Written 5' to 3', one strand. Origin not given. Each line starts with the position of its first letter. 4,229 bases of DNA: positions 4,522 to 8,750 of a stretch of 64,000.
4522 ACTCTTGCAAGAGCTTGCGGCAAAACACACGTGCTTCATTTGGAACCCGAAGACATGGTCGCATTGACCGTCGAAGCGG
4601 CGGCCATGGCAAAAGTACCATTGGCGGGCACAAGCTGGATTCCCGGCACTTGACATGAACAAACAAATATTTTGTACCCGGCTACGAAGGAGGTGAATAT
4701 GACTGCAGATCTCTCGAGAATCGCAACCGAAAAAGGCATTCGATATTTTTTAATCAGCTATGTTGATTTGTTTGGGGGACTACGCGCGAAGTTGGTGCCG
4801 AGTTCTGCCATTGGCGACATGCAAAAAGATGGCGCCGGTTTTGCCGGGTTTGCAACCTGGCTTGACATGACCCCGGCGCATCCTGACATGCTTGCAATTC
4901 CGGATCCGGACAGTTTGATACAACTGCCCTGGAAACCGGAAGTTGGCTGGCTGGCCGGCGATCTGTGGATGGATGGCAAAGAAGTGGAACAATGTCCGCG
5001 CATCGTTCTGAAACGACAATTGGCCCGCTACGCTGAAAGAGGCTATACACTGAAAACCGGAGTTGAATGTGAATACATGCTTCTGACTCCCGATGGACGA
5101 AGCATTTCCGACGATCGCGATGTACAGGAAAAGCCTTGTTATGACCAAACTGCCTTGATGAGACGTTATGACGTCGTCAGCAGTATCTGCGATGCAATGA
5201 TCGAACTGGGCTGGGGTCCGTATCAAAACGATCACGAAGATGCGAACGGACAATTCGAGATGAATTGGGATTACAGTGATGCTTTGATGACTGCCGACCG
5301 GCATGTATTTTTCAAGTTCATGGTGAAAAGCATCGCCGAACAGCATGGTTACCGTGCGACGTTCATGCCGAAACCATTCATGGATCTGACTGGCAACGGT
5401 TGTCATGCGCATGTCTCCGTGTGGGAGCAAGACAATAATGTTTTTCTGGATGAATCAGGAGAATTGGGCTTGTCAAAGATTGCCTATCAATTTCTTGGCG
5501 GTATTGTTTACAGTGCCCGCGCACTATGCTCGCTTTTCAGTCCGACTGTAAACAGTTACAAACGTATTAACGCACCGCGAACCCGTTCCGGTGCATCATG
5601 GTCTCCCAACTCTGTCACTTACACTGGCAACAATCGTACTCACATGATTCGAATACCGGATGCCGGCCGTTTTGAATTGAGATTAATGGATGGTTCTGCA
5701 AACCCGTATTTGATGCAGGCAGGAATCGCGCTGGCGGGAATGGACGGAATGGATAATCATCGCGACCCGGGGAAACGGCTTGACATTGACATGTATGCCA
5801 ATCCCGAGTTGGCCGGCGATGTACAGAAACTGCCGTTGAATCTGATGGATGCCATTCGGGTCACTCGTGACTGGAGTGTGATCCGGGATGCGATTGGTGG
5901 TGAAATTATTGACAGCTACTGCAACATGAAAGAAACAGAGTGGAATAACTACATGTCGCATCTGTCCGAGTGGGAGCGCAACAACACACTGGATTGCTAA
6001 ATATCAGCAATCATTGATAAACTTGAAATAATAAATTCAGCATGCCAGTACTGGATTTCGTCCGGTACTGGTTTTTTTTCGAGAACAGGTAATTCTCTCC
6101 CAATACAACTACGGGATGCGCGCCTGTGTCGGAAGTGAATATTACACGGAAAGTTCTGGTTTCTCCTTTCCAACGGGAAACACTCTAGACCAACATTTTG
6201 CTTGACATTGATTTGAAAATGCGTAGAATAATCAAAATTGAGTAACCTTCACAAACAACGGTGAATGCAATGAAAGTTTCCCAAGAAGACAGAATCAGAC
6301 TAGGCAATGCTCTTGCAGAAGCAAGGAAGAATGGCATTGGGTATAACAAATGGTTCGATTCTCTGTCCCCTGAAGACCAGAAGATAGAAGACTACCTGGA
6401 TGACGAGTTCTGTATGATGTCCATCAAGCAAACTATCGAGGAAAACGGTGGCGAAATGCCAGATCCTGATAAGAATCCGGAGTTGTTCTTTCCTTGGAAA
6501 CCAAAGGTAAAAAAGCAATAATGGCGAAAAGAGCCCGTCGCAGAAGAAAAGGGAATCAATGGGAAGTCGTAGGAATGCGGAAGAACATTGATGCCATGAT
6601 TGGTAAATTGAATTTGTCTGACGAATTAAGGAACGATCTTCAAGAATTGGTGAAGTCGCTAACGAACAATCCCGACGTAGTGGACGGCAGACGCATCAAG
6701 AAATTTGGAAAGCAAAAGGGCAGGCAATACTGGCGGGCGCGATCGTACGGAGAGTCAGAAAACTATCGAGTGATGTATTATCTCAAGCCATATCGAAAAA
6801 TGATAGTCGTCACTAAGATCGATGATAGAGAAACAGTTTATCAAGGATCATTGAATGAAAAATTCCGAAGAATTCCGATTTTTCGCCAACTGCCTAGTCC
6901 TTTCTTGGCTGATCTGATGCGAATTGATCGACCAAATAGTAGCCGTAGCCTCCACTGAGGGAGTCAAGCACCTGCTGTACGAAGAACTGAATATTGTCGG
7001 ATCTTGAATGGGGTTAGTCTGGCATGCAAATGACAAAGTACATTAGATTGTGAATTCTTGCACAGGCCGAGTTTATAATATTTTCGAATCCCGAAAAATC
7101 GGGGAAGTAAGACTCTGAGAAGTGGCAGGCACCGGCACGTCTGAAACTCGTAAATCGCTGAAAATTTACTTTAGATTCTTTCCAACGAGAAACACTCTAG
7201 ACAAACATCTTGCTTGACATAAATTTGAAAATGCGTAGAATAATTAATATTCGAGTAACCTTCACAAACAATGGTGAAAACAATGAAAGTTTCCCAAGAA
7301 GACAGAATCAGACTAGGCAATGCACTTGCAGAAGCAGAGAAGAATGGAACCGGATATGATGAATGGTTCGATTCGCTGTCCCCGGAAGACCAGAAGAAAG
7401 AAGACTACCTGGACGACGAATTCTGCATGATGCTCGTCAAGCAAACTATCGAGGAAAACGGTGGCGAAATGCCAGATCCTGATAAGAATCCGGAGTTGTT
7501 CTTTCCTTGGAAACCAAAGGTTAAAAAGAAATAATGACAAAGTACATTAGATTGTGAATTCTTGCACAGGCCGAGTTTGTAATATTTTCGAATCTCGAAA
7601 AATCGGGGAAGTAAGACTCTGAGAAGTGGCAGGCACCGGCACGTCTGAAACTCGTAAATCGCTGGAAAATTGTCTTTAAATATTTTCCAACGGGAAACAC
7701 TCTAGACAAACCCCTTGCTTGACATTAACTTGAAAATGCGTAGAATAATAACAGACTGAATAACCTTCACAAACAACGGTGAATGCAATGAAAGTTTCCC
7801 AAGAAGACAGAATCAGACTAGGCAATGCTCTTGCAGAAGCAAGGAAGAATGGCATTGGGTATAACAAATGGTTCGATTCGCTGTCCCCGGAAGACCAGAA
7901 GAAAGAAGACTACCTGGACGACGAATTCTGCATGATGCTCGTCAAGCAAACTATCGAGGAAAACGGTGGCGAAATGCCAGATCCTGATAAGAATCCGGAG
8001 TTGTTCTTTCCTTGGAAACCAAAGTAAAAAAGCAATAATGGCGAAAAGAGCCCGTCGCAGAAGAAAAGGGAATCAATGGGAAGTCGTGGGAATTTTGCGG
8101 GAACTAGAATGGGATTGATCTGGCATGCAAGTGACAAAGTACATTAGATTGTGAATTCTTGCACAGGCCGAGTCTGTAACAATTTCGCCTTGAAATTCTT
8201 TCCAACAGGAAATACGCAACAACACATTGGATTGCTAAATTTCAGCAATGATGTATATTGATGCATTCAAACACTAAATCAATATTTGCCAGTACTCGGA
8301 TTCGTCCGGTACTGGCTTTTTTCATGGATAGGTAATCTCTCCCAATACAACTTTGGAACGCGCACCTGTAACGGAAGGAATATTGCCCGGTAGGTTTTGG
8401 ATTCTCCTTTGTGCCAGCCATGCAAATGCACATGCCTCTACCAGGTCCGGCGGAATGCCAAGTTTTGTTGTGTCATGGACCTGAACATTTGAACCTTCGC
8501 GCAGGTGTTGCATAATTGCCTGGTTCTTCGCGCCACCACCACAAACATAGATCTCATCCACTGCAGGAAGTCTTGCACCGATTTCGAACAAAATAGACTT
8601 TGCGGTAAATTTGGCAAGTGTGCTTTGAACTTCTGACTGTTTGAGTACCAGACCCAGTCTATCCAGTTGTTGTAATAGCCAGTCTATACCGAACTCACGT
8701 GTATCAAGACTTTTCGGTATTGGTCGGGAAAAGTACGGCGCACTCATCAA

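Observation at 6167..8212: Tandemly triplicated toxin-antitoxin unit that kept three antitoxins and three promoters but only one toxin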

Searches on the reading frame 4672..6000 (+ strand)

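Call 7: search_protein_families(library=pfam, proteins=[window:4672-6000:+], max_evalue=1)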
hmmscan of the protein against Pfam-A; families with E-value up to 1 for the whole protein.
window:4672-6000:+ (442 aa): 2 families
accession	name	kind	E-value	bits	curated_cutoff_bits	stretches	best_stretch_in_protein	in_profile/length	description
PF00120.29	Gln-synt_C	-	1.9e-90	303.8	24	1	107-437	2-342/344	Glutamine synthetase, catalytic domain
PF03951.24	Gln-synt_N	-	0.0016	18.5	33.4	1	25-91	4-71/82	Glutamine synthetase, beta-Grasp domain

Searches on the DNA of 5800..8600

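Call 76: search_rna_families(source=window, start=5800, end=8600, threshold=evalue, max_evalue=1)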
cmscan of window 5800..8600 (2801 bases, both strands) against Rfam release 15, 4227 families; matches with E-value up to 1: 0.
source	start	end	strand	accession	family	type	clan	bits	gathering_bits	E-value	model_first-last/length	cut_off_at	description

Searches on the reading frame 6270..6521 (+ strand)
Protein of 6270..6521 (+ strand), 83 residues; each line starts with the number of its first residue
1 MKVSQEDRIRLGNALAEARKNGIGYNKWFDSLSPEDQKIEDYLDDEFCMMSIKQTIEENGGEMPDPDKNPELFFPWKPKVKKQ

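Call 7: search_protein_families(library=pfam, proteins=[window:6270-6521:+], max_evalue=1)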
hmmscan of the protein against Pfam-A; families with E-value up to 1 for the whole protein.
window:6270-6521:+ (83 aa): 0 families

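Call 8: search_protein_families(library=ncbifam, proteins=[window:6270-6521:+], max_evalue=1)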
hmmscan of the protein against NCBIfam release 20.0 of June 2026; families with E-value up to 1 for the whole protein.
window:6270-6521:+ (83 aa): 0 families

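Call 10: find_homologous_proteins(query=window:6270-6521:+)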
Query window:6270-6521:+ (83 aa): 6 proteins with E <= 0.001 among 6 candidates.
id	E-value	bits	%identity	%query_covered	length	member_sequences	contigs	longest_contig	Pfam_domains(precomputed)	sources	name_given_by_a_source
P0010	1.2e-45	171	93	99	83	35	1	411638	-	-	-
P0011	2.2e-41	157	85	98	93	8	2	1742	-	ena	-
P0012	3.3e-40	154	83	100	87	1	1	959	-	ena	-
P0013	1.5e-39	151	84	100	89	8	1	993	-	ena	-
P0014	4.7e-39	150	82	100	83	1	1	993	-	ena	-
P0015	5.5e-16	76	84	53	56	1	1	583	-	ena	-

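Call 19: find_related_loci(query=A2, collection=genome_contigs, flank=6000)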
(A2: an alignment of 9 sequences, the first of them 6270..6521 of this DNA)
Query A2 (83 aa) in genome_contigs; peptide patterns used: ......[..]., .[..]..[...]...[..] (x = any residue, [..] = any of these).
51 stretches matched a pattern, but none encodes a relative of the query by tblastn (E <= 1e-3).

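Call 27: predict_structure(alignment_id=A2)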
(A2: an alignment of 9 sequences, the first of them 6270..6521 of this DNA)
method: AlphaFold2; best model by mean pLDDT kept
length: 83 residues; sequences in the alignment: 9
mean_pLDDT: 81.5   pTM: 0.58
mean pLDDT of the five models: 81.5, 80.2, 78.2, 74.9, 68.6
residues with pLDDT >= 90: 37; 70-90: 32; 50-70: 6; < 50: 8
segments of 3 or more residues with pLDDT < 50: 76-83
pLDDT, mean of each block of 10 residues (from residue 1): 90 95 95 94 84 81 74 54 37
secondary structure, 60 per line:
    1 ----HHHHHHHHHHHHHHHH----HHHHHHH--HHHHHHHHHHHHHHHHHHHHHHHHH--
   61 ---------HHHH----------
elements in order: H5-20 H25-31 H34-58 H70-73

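Call 31: fold_search(model_id=the predicted structure, library=pdb)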
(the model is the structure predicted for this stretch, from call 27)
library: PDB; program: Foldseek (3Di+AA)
matches with E <= 10: 4; with E <= 0.001: 0
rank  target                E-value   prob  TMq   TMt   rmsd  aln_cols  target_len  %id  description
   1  2rn7_MODEL_1_A        6.1e+00  0.05  0.28  0.23   7.6        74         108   15  NMR solution structure of TnpE protein from Shigella flexneri. Northeast Structural Genomics Target SfR125 (released 2008-01-15)
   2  8rri_A2               6.5e+00  0.03  0.23  0.18  16.3        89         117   18  Human mitochondrial ribosome in complex with antibiotic tigecycline (released 2025-03-12)
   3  6nyi_C                7.9e+00  0.04  0.28  0.25  14.4        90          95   13  Crystal structure of computationally designed protein XXA (released 2020-04-22)
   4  6nyi_A                9.0e+00  0.03  0.26  0.23  14.3        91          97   14  Crystal structure of computationally designed protein XXA (released 2020-04-22)

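Call 43: find_encoding_contigs(protein=P0010, flank=8000, max_places=8)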
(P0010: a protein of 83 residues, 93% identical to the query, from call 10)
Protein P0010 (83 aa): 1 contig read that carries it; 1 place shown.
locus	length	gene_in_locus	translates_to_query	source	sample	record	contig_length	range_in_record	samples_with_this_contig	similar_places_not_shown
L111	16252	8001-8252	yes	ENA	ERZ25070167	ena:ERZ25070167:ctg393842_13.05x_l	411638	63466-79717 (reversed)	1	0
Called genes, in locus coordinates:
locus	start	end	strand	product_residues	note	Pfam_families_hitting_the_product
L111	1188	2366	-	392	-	PF13784:Fic_N, PF02661:Fic, PF12802:MarR_2 (faint)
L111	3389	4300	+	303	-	PF13230:GATase_4 (faint), PF13522:GATase_6, PF13537:GATase_7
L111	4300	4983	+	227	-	-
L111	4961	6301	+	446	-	PF01645:Glu_synthase, PF01070:FMN_dh, PF00478:IMPDH, PF03060:NMO, PF00977:His_biosynth (faint)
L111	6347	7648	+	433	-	PF00120:Gln-synt_C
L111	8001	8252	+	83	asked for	-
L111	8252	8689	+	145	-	-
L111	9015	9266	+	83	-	-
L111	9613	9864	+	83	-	-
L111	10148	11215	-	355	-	PF03702:AnmK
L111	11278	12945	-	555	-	PF22310:NMB0315_dom_I (faint), PF04225:LysM_OapA (weak), PF01551:Peptidase_M23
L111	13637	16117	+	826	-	PF00270:DEAD, PF00271:Helicase_C, PF22590:Cas3-like_C_2, PF18019:Cas3_HD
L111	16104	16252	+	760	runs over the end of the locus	-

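Call 53: search_protein_families(library=phrogs, proteins=[window:6270-6521:+], max_evalue=0.1)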
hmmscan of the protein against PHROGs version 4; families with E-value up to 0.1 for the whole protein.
window:6270-6521:+ (83 aa): 0 families

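Call 63: find_related_loci(query=A2, collection=metagenome_contigs, flank=6000)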
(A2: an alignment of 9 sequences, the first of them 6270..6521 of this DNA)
Query A2 (83 aa) in metagenome_contigs; peptide patterns used: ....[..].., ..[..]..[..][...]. (x = any residue, [..] = any of these).
600 stretches matched a pattern, but none encodes a relative of the query by tblastn (E <= 1e-3).

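Call 64: find_encoding_contigs(protein=P0013, flank=3000)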
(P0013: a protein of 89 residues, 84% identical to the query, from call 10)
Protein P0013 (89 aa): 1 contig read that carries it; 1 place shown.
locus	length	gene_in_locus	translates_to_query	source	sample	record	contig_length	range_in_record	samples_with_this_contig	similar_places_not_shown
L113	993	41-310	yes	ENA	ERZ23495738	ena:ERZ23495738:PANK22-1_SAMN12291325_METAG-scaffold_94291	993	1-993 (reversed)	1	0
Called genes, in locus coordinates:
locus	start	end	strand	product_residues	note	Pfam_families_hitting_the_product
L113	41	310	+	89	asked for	-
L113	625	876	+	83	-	-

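Call 66: find_encoding_contigs(protein=P0011, flank=3000)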
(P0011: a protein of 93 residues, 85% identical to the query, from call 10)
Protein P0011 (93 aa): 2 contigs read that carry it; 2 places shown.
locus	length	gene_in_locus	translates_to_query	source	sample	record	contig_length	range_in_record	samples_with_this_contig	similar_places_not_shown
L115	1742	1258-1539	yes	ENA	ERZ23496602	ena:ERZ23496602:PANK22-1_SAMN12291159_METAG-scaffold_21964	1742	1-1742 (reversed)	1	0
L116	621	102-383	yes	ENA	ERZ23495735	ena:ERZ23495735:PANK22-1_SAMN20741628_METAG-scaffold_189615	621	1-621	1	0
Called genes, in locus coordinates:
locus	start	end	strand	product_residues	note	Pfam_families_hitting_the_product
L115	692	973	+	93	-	-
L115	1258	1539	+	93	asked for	-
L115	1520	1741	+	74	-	?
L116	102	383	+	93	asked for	-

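Call 86: fold_search(model_id=the predicted structure, library=viral)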
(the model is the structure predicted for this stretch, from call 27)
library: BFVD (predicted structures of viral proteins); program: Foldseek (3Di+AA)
matches with E <= 10: 36; with E <= 0.001: 0
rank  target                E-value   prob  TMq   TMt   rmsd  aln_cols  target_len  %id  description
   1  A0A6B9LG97            2.3e+00  0.12  0.31  0.33  13.0        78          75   13  Uncharacterized protein [Flavobacterium phage vB_FspS_tooticki6-1]
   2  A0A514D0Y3            3.4e+00  0.03  0.18  0.09  14.7        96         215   14  (no name in the UniProt tables at hand)
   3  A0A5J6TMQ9            4.7e+00  0.08  0.22  0.16   6.7        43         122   16  (no name in the UniProt tables at hand)
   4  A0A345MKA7            4.7e+00  0.04  0.25  0.26  12.4        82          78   18  Uncharacterized protein [Bacillus phage BSP38]
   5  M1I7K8                5.4e+00  0.05  0.30  0.09  12.0        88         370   14  (no name in the UniProt tables at hand)
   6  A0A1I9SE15            5.7e+00  0.14  0.28  0.15   3.6        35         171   20  Uncharacterized protein [Arthrobacter phage Oxynfrius]
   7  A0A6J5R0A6            5.7e+00  0.08  0.33  0.15  10.1        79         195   10  Phage head morphogenesis domain containing protein [uncultured Caudovirales phage]
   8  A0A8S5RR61            6.1e+00  0.05  0.29  0.15   8.5        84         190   23  Uncharacterized protein [Podoviridae sp. ctXdu7]
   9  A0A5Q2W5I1            6.5e+00  0.12  0.30  0.42   5.5        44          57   16  (no name in the UniProt tables at hand)
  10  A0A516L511            6.5e+00  0.06  0.37  0.20   8.4        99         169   12  (no name in the UniProt tables at hand)
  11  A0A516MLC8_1          6.5e+00  0.03  0.27  0.04  15.7        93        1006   11  (no name in the UniProt tables at hand)
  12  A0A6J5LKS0            7.0e+00  0.09  0.31  0.47   6.7        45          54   24  Uncharacterized protein [uncultured Caudovirales phage]
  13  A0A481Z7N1            7.0e+00  0.08  0.28  0.09   6.4        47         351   23  Uncharacterized protein [Pithovirus LCPAC304]
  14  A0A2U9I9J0            7.0e+00  0.06  0.36  0.32  14.5        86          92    9  Putative RNA-dependent-RNA-polymerase (Fragment) [Humpback whale blow-associated tombus-like virus]
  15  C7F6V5                7.0e+00  0.06  0.22  0.20   9.9        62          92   18  Inclusion body protein (Fragment) [Cauliflower mosaic virus]
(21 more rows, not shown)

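Call 87: search_dna_similar(query=window:6270-6521:+, collection=plasmids, mode=protein, max_evalue=0.01, max_rows=10)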
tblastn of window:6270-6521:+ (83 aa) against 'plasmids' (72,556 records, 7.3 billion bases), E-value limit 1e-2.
No match.

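Call 88: search_dna_similar(query=window:6270-6521:+, collection=phages, mode=protein, max_evalue=0.01, max_rows=10)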
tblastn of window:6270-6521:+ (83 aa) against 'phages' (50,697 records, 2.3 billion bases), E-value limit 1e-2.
No match.

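Call 92: list_cluster_members(proteins=[P0010, P0002])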
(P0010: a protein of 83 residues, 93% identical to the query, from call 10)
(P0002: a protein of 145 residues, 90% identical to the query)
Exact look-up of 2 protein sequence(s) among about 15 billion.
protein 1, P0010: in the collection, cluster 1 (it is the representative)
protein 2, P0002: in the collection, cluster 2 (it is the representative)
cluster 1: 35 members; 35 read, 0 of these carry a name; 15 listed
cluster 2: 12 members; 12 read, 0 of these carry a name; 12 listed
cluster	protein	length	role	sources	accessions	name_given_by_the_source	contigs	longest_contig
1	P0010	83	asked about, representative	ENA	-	-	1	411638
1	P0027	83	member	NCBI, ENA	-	-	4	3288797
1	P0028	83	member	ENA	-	-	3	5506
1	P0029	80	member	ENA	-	-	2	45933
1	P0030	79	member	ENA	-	-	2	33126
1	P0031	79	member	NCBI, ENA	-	-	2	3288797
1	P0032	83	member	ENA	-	-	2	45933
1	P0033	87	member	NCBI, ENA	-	-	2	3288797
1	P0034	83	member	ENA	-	-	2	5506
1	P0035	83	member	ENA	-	-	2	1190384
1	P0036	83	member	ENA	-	-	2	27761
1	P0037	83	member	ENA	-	-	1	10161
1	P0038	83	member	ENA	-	-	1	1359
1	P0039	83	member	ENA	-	-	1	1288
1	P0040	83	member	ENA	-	-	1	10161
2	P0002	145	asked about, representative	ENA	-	-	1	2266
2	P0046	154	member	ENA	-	-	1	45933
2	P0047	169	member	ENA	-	-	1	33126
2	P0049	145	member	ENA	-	-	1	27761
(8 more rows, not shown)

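Call 93: find_encoding_contigs(protein=P0046, flank=5000, max_places=3)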
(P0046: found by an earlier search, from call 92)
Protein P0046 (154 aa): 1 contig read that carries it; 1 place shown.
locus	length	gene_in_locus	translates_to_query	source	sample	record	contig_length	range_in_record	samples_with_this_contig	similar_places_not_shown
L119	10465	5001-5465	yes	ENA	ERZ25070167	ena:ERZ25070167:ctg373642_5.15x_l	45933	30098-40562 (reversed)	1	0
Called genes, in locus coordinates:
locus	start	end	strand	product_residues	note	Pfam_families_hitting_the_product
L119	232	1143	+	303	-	PF13230:GATase_4 (faint), PF13522:GATase_6, PF13537:GATase_7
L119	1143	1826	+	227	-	-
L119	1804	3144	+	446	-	PF01645:Glu_synthase, PF01070:FMN_dh, PF00478:IMPDH, PF03060:NMO, PF00977:His_biosynth (faint)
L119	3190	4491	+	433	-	PF00120:Gln-synt_C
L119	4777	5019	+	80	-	-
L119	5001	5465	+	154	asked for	-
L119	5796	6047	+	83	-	-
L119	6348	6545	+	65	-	-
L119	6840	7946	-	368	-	PF03702:AnmK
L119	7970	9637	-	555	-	PF22310:NMB0315_dom_I (faint), PF04225:LysM_OapA (weak), PF01551:Peptidase_M23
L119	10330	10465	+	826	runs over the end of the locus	PF00270:DEAD, PF00271:Helicase_C, PF22590:Cas3-like_C_2, PF18019:Cas3_HD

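Call 94: find_encoding_contigs(protein=P0047, flank=5000, max_places=3)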
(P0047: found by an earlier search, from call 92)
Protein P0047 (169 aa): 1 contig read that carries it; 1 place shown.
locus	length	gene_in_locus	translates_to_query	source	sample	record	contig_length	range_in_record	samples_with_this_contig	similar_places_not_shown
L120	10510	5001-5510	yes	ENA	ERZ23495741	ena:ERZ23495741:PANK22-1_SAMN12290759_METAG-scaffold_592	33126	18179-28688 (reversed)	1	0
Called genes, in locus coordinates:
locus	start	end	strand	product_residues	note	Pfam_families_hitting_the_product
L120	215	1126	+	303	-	PF13230:GATase_4 (faint), PF13522:GATase_6, PF13537:GATase_7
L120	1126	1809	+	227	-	-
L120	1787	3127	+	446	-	PF01645:Glu_synthase, PF01070:FMN_dh, PF00478:IMPDH, PF03060:NMO, PF00977:His_biosynth (faint)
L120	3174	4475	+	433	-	PF00120:Gln-synt_C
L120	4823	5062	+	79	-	-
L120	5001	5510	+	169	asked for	-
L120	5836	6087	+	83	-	-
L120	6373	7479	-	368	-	PF03702:AnmK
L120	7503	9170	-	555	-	PF04225:LysM_OapA (faint), PF22310:NMB0315_dom_I (faint), PF01551:Peptidase_M23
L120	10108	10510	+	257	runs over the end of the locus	PF05598:DUF772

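Call 95: find_encoding_contigs(protein=P0049, flank=5000, max_places=3)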
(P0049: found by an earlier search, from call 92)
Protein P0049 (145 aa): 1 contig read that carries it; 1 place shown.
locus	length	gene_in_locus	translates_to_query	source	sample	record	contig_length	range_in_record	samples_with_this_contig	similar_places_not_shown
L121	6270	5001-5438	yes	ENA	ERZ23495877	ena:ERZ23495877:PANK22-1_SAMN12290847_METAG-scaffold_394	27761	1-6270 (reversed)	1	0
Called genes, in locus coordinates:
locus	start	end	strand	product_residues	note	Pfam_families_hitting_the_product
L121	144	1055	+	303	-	PF13230:GATase_4 (faint), PF13522:GATase_6, PF13537:GATase_7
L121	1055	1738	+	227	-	-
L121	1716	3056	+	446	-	PF01645:Glu_synthase, PF01070:FMN_dh, PF00478:IMPDH, PF03060:NMO, PF00977:His_biosynth (faint)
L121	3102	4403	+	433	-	PF00120:Gln-synt_C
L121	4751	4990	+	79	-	-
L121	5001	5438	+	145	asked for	-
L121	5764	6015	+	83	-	-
